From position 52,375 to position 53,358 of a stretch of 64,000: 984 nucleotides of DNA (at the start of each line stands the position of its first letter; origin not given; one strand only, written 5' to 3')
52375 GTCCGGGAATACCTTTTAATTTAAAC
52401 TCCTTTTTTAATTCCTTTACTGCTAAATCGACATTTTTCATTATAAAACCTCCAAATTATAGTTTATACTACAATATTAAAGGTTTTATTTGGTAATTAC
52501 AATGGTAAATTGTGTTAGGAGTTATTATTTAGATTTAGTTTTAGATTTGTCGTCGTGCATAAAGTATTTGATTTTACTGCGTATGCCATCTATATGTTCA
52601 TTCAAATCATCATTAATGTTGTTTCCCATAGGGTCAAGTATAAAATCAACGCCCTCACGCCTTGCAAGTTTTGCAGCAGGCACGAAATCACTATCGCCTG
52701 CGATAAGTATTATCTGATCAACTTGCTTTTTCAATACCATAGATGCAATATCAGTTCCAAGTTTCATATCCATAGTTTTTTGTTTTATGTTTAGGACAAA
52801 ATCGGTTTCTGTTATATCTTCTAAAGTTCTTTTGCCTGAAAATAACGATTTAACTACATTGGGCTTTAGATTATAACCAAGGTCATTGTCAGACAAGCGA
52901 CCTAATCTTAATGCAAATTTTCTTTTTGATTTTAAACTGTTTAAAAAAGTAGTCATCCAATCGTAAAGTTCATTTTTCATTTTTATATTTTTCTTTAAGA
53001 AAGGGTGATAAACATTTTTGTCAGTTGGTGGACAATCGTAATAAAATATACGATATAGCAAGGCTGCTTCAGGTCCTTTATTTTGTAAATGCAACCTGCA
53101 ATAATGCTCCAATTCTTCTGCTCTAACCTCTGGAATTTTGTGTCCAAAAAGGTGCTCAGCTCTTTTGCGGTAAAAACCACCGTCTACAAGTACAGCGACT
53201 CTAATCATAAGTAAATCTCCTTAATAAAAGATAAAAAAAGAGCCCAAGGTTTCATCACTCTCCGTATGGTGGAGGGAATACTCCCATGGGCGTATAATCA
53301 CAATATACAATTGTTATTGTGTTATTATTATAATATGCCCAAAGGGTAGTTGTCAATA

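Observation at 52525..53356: Prophage NYN/PIN RNase behind a terminator-ended ~90-nt RNA: candidate new RNA-antitoxin (type III-like) defense module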

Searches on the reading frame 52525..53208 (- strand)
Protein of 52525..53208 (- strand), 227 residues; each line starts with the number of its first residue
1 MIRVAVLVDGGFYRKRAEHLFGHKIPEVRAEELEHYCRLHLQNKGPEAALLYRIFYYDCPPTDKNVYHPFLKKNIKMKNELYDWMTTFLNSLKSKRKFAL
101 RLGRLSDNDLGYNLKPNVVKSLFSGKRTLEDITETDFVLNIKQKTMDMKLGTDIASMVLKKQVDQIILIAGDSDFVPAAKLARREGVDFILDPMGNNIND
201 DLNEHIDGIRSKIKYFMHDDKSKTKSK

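Call 3: search_protein_families(library=pfam, proteins=[window:52525-53208:-], max_evalue=0.01)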
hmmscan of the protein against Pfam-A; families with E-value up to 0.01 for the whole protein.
window:52525-53208:- (227 aa): 1 family
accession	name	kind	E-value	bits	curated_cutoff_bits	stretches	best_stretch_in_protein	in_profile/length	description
PF01936.24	NYN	-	1e-08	36.3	24.2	1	138-189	71-122/145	NYN domain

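Call 4: search_protein_families(library=padloc, proteins=[window:52525-53208:-], max_evalue=0.01)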
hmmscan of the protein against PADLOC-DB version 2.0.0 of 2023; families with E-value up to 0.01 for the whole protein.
window:52525-53208:- (227 aa): 2 families
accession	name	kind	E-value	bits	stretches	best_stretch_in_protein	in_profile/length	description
PDLC01154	NYN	-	1.2e-05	22.8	1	146-203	231-286/310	"LabA-like protein, NYN family nuclease"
PDLC04163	HEC-09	-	0.0043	14.7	1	141-184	101-144/203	-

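Call 12: find_homologous_proteins(query=window:52525-53208:-, max_evalue=0.001)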
Query window:52525-53208:- (227 aa): 8000 proteins with E <= 0.001 among 8000 candidates; the best 120 are listed.
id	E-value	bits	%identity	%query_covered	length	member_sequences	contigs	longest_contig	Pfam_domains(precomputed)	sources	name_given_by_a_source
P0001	8.3e-149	511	100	100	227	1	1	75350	PF01936.25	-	-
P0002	8.6e-123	426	85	98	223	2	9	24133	PF01936.25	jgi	-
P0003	3.5e-122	424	83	98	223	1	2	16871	PF01936.25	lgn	-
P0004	6.3e-112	391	79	96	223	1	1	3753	PF01936.25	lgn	-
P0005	4.0e-111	388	79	96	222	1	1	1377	PF01936.25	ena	-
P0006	3.8e-109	381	79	96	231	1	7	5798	PF01936.25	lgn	-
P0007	1.8e-108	379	76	98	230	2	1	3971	PF01936.25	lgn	-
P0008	5.7e-108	378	73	96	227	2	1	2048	PF01936.25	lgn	-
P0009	4.2e-107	375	74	98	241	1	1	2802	PF01936.25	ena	-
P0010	4.9e-107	375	74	98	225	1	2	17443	PF01936.25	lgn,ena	-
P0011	8.1e-106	371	76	96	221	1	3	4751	PF01936.25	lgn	-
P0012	1.3e-105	370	74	100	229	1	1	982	PF01936.25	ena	-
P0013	2.4e-105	369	78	95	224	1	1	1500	PF01936.25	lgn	-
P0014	2.5e-105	369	78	96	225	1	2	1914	PF01936.25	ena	-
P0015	2.9e-105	369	73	100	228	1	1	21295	PF01936.25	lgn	-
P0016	5.3e-105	368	75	96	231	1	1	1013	PF01936.25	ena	-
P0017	9.7e-105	367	75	97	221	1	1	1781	PF01936.25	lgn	-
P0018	1.0e-104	367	76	96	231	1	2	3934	PF01936.25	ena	-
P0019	1.0e-104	367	77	95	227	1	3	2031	PF01936.25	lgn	-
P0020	1.5e-104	366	76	96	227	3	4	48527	PF01936.25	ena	-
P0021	5.6e-104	365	75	96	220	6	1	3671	PF01936.25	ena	-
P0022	1.3e-103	363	76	96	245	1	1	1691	PF01936.25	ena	-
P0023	1.3e-103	363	75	96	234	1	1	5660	PF01936.25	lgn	-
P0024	1.5e-103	363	73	96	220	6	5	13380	PF01936.25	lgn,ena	-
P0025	1.6e-103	363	76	96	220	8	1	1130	PF01936.25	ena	-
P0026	6.7e-103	361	75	96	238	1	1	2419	PF01936.25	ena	-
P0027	8.0e-103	361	75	96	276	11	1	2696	PF01936.25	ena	-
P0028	2.0e-102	359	74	96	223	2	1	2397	PF01936.25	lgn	-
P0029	2.9e-102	359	74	96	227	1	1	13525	PF01936.25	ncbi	-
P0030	4.4e-102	358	74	96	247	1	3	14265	PF01936.25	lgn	-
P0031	5.5e-102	358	74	96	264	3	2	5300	PF01936.25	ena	-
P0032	1.6e-101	357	74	95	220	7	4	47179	PF01936.25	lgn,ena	-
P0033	2.7e-101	356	74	96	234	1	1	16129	PF01936.25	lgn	-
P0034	6.1e-101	355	74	94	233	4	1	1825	PF01936.25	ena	-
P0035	1.7e-100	353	72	99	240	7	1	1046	PF01936.25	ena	-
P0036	3.1e-100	352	74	96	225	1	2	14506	PF01936.25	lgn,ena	-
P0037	4.4e-100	352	73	96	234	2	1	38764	PF01936.25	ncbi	-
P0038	6.0e-100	351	72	95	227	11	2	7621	PF01936.25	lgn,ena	-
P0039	7.8e-100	351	74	95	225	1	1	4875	PF01936.25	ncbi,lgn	-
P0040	8.6e-100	351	76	94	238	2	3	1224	PF01936.25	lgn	-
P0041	1.7e-99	350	71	96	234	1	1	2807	PF01936.25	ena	-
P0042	2.5e-99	349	72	96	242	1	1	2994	PF01936.25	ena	-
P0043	3.4e-99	349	76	94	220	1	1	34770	PF01936.25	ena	-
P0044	5.0e-99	348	73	96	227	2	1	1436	PF01936.25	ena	-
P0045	9.9e-99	347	74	95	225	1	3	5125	PF01936.25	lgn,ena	-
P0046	6.9e-98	345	73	94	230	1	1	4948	PF01936.25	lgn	-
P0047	7.1e-98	345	70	96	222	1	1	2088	PF01936.25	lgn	-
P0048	3.4e-97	342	73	96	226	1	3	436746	PF01936.25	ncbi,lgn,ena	-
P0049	4.6e-97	342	71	96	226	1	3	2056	PF01936.25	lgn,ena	-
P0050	6.5e-97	341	70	98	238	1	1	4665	PF01936.25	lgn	-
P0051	7.5e-97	341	73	94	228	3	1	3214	PF01936.25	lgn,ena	-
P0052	8.2e-97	341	72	94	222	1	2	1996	PF01936.25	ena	-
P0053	1.8e-96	340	72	96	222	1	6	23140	PF01936.25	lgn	-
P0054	2.4e-96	340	72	94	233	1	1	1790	PF01936.25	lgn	-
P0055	2.4e-96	340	73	94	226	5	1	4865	PF01936.25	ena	-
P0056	8.7e-96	338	70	96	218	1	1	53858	PF01936.25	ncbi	-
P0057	8.6e-95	335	71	95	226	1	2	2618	PF01936.25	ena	-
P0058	1.6e-93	330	66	100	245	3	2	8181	PF01936.25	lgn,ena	-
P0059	6.6e-93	328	66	96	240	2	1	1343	PF01936.25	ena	-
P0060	2.1e-90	320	67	97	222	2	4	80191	PF01936.25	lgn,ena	-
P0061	2.3e-89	317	66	95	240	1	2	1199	PF01936.25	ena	-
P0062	1.5e-87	311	75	85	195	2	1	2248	PF01936.25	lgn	-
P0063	3.6e-87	310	77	76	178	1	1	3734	PF01936.25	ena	-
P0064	7.2e-87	309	65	95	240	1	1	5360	PF01936.25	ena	-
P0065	3.9e-86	306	67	93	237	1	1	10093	PF01936.25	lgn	-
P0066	3.5e-85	303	65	95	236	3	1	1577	PF01936.25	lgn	-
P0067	3.5e-85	303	61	99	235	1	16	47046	PF01936.25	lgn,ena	-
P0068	4.3e-85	303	65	95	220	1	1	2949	PF01936.25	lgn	-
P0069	9.4e-84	298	66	93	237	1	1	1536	PF01936.25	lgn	-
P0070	1.8e-83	298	62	93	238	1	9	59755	PF01936.25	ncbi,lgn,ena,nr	ncbi:MAG: NYN domain-containing protein [Clostridia bacterium]|nr:NYN domain-containing protein [Clo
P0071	3.7e-83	296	64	93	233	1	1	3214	PF01936.25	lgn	-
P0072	1.1e-82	295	63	94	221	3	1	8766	PF01936.25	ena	-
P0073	1.2e-82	295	62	97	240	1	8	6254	PF01936.25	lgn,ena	-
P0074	1.2e-82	295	62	95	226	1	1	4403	PF01936.25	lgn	-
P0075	1.3e-82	295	62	95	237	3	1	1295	PF01936.25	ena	-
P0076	1.7e-82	294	59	98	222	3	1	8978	PF01936.25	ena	-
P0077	2.6e-82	294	62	99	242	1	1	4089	PF01936.25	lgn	-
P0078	2.9e-82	294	62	98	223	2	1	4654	PF01936.25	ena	-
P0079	2.9e-82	294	64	93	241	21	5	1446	PF01936.25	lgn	-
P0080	3.7e-82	293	64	94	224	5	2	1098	PF01936.25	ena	-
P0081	4.1e-82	293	63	94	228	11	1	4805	PF01936.25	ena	-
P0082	7.3e-82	292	61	95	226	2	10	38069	PF01936.25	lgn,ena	-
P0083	7.4e-82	292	60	98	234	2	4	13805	PF01936.25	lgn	-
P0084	7.6e-82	292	62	92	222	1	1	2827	PF01936.25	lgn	-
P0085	1.0e-81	292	61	95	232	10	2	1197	PF01936.25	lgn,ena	-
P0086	1.0e-81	292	63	93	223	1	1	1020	PF01936.25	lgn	-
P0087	1.1e-81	292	63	93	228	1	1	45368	PF01936.25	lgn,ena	-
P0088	1.4e-81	291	60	100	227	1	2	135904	PF01936.25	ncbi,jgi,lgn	jgi:uncharacterized LabA/DUF88 family protein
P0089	1.6e-81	291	63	93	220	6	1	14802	PF01936.25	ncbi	-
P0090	1.7e-81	291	63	94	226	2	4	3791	PF01936.25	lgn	-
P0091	1.9e-81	291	64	93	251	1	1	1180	PF01936.25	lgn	-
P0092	2.0e-81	291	62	94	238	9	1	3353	PF01936.25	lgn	-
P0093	2.1e-81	291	61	94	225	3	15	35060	PF01936.25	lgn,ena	-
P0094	3.1e-81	290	60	100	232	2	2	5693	PF01936.25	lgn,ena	-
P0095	3.9e-81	290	63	93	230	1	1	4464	PF01936.25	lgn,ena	-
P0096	4.4e-81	290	64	93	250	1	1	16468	PF01936.25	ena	-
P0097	5.4e-81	289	63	93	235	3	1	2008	PF01936.25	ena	-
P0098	5.5e-81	289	63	94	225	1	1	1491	PF01936.25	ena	-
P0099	5.8e-81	289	62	93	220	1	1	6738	PF01936.25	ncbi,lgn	-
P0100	9.4e-81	289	63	95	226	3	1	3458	PF01936.25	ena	-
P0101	9.7e-81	289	62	94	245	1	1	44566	PF01936.25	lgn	-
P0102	1.2e-80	288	61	99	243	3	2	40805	PF01936.25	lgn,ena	-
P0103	1.3e-80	288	63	93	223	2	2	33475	PF01936.25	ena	-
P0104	1.4e-80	288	63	93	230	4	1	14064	PF01936.25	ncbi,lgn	ncbi:MAG: NYN domain-containing protein [Candidatus Fimenecus sp.]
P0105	1.5e-80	288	63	93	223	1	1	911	PF01936.25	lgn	-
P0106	1.6e-80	288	63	93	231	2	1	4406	PF01936.25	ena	-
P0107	1.6e-80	288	63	93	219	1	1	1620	PF01936.25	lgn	-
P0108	1.6e-80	288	59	100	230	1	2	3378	PF01936.25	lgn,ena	-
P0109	1.8e-80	288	61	93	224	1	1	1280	PF01936.25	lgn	-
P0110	2.0e-80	288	62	93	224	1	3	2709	PF01936.25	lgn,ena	-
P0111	2.0e-80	288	63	93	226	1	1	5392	PF01936.25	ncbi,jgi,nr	ncbi:MAG: NYN domain-containing protein [Spirochaetaceae bacterium]|jgi:uncharacterized LabA/DUF88 f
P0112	2.1e-80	287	58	99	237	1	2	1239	PF01936.25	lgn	-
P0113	2.3e-80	287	62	93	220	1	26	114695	PF01936.25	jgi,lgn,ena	-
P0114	2.3e-80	287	62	93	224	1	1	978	PF01936.25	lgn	-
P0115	2.3e-80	287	61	93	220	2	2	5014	PF01936.25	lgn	-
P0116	2.5e-80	287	63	94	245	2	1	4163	PF01936.25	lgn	-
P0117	2.5e-80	287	62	93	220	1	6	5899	PF01936.25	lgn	-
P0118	2.6e-80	287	62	93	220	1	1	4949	PF01936.25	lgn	-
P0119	2.8e-80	287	63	93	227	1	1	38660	PF01936.25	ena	-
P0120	2.9e-80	287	61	94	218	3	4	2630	PF01936.25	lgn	-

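Call 13: find_related_loci(query=window:52525-53208:-, collection=genome_contigs, flank=4000)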
Query window:52525-53208:- (227 aa) in genome_contigs; peptide patterns used: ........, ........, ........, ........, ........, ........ (x = any residue, [..] = any of these).
170 stretches matched a pattern; 121 encode a relative of the query (tblastn E <= 1e-3); the best 80 are kept; 80 distinct loci.
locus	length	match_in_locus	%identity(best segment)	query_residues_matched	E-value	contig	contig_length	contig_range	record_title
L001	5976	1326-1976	74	1-216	1e-109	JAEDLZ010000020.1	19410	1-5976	MAG: Clostridiales bacterium isolate MAG253 NODE_2802_length_19410_cov_4.811728, whole genome shotgun sequence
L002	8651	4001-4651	76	1-217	1e-107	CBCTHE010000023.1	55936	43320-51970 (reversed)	MAG TPA_asm: uncultured Ructibacterium sp. isolate SRR20550414_concoct_48 genome assembly, contig: ERZ24930602.478, whol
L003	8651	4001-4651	73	1-216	6e-106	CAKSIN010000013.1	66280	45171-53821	MAG: uncultured Clostridia bacterium isolate REFINED_METABAT215_TOP10_CONTIGS_1500_ASSEMBLY_K77_MERGED__Nepal_MoBio_Fibe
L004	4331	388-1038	73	2-217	4e-106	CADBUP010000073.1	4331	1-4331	MAG: uncultured Ruminococcus sp. isolate RUG14314 genome assembly, contig: RUG14314_asm_73, whole genome shotgun sequenc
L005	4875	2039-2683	74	1-215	1e-105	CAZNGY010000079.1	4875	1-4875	MAG TPA_asm: uncultured Lachnoclostridium sp. isolate SRP225648_co1_460 genome assembly, contig: NODE_44637_length_4875_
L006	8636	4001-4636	62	1-212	3e-88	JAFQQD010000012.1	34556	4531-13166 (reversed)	MAG: Clostridia bacterium isolate RGIG2049 Goat_Colon-2__c90122, whole genome shotgun sequence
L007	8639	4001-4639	63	1-211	7e-87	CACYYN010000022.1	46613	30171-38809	MAG: Ruminococcaceae bacterium isolate RUG12393 genome assembly, contig: RUG12393_asm_22, whole genome shotgun sequence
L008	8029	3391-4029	60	1-213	3e-85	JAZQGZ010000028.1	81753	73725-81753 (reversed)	MAG: Oscillospiraceae bacterium isolate T1900044629_TS20190095.MAGScoT_cleanbin_000034 SGB_999_k141_1861530, whole genom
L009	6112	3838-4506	59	4-226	7e-84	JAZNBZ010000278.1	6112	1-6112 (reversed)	MAG: Candidatus Flemingiibacterium sp. isolate T1900044738_TS20190204.MAGScoT_cleanbin_000026 SGB_2036_k141_887953, whol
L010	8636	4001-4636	61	1-212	4e-83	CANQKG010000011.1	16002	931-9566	MAG: uncultured Clostridia bacterium isolate Lapin-026__bin80 genome assembly, contig: Lapin-026__NODE_4380_length_16002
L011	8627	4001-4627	59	1-211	3e-83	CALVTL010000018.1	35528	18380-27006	MAG: uncultured Clostridia bacterium isolate BRZ_NT__bin69 genome assembly, contig: BRZ_NT__NODE_1676_length_35528_cov_7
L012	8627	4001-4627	60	1-211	3e-83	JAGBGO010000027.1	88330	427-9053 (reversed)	MAG: Clostridia bacterium isolate RGIG9099 Water_deer_Rectum.Co__c536508, whole genome shotgun sequence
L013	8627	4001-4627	60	1-209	1e-82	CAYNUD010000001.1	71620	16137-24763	MAG TPA_asm: uncultured Clostridium sp. isolate SRP225648_co1_90 genome assembly, contig: NODE_546_length_71620_cov_6.00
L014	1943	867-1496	61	2-211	4e-86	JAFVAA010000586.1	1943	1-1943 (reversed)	MAG: Lachnospiraceae bacterium isolate RGIG4981 Roe_deer_Rumen-5__c337987, whole genome shotgun sequence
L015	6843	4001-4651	59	1-214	3e-82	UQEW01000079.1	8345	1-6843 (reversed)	uncultured Clostridiales bacterium isolate UMGS207 genome assembly, contig: NODE_1637_length_8345_cov_4.90977, whole gen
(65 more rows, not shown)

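Call 14: find_related_loci(query=window:52525-53208:-, collection=viral_contigs, flank=4000)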
Query window:52525-53208:- (227 aa) in viral_contigs; peptide patterns used: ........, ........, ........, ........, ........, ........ (x = any residue, [..] = any of these).
76 stretches matched a pattern; 73 encode a relative of the query (tblastn E <= 1e-3); 73 distinct loci.
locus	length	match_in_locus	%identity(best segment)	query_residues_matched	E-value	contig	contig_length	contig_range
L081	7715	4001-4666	85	1-222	3e-128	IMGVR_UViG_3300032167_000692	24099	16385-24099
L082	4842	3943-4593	70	1-217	3e-97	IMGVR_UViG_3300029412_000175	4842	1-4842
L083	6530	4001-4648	60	1-214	2e-83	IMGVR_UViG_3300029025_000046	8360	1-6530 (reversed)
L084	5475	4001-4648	60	1-214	2e-83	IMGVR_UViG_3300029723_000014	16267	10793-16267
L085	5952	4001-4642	60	3-214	2e-83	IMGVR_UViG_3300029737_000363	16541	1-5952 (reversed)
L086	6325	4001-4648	60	1-214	3e-83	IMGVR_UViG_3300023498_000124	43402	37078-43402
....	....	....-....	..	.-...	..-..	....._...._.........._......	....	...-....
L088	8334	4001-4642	60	3-214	2e-83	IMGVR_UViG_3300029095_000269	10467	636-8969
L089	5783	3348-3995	60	1-214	3e-83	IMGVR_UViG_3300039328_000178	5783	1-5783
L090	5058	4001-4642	60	3-214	2e-83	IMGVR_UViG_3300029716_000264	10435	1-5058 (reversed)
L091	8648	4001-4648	60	1-214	3e-83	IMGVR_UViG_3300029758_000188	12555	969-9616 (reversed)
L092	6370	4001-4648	60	1-214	3e-83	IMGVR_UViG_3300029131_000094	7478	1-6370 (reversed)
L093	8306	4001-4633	61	1-211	2e-83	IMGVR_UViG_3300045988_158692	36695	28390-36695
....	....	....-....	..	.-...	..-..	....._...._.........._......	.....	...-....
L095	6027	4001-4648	60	1-214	3e-83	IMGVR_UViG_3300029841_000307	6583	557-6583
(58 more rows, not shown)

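Call 34: search_solved_structures(query=window:52525-53208:-, max_evalue=1, show_alignments=2)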
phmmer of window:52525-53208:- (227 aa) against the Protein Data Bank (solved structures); distinct sequences matched with E-value up to 1: 1.
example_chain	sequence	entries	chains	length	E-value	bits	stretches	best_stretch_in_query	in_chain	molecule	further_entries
6itu_A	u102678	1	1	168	0.49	13.2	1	20-71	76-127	PTB domain-containing engulfment adapter protein 1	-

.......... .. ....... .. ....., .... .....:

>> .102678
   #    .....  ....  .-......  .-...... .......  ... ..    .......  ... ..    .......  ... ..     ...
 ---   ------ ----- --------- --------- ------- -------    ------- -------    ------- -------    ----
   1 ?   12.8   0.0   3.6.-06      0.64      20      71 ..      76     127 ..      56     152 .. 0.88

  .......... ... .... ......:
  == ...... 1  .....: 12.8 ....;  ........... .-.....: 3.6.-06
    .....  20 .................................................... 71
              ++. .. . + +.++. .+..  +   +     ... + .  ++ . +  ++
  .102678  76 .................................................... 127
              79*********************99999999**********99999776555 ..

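Call 37: find_encoding_contigs(protein=P0048, flank=8000, max_places=3)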
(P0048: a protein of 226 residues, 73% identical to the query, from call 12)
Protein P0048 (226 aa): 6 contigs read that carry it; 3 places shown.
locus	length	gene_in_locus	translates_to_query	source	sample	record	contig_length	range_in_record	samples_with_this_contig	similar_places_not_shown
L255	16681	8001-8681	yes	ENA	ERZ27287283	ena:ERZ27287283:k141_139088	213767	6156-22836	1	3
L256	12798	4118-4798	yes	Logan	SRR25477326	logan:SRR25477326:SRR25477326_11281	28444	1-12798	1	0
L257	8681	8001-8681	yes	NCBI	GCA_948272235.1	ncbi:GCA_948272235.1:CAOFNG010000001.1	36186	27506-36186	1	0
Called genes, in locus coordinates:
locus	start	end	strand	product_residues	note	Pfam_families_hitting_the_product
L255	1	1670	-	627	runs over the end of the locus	PF06048:DUF927, PF18662:HTH_56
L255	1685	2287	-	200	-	PF05037:DUF669 (weak)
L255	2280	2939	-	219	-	PF13479:AAA_24 (weak)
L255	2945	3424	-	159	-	PF05565:Sipho_Gp157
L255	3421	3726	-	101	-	-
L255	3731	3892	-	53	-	-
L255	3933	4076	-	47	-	-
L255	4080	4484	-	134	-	PF00805:Pentapeptide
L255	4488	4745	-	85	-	PF01476:LysM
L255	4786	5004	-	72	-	-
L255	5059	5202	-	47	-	-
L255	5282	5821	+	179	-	-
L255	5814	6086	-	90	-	-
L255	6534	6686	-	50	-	-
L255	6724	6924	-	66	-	-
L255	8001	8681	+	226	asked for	PF01936:NYN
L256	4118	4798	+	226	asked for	PF01936:NYN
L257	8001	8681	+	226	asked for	PF01936:NYN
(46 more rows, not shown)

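Call 44: search_dna_similar(query=window:52525-53208:-, collection=phages, mode=protein, max_rows=25)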
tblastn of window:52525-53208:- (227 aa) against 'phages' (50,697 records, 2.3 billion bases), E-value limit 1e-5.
Records with a match: 65; places in all: 66; records where one place covers at least 80% of the query: 65.
Best place of each record, by identity: <60% 65.
By first word of the organism name: Stx2a-converting 48; Escherichia 6; Bacteriophage 3; Streptococcus 2; Burkholderia 2; Dorea 1; Lactococcus 1; Moraxella 1; Proteus 1.
By host as written in the record: - 55; Burkholderia thailandensis 2; Dorea sp. 000433215 DA134 1; Streptococcus azizii 13-1151-1 1; Streptococcus azizii 1206367 1; Lactococcus garvieae strain Bacchus 1; Moraxella catarrhalis 1; Escherichia coli 1; and 2 more.
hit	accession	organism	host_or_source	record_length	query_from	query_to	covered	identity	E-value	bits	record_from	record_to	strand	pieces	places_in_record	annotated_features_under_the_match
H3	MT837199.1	Bacteriophage sp.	human fecal samples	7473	2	221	97%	56.8%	7e-77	256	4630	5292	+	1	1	record has no annotation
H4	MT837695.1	Bacteriophage sp.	human fecal samples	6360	2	209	92%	57.9%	2e-74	249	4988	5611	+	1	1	record has no annotation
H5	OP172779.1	Dorea phage DO134P1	Dorea sp. 000433215 DA134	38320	2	211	93%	55.5%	2e-70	238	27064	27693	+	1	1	hypothetical protein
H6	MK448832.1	Streptococcus phage Javan85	Streptococcus azizii 13-1151-1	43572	2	211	93%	52.3%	5e-70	237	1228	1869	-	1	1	hypothetical protein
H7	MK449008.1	Streptococcus phage Javan84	Streptococcus azizii 1206367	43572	2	211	93%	52.3%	5e-70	237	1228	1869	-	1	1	hypothetical protein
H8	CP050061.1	Lactococcus phage Bacchus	Lactococcus garvieae strain Bacchus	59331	3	210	92%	51.9%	4e-62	214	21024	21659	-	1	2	record has no annotation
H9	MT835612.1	Bacteriophage sp.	human fecal samples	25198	2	221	97%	45.3%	1e-48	176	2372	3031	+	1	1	record has no annotation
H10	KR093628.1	Moraxella phage Mcat4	Moraxella catarrhalis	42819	4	211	92%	46.5%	4e-50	180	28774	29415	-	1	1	hypothetical protein (x2)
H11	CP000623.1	Burkholderia phage phiE202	Burkholderia thailandensis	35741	4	211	92%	42.4%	1e-48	176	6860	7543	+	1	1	gp9, Cpp15 | gp8, hypothetical protein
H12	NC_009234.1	Burkholderia phage phiE202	Burkholderia thailandensis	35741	4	211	92%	42.4%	1e-48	176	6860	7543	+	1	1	NYN domain-containing protein | gp8, hypothetical protein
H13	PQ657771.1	Escherichia phage EC.P3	Escherichia coli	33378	1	211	93%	38.3%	7e-39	147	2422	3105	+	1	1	hypothetical protein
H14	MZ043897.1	Escherichia phage E212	Escherichia coli K88 cvcc83902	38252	1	211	93%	38.3%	7e-39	147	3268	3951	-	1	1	hypothetical protein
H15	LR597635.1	Escherichia phage ev099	-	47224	1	211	93%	38.3%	7e-39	147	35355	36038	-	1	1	hypothetical protein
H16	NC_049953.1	Escherichia phage ev099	-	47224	1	211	93%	38.3%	7e-39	147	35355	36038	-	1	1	NYN domain-containing protein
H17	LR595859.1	Escherichia phage 2B8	-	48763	1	211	93%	38.3%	7e-39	147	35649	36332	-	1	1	FIG00643674: hypothetical protein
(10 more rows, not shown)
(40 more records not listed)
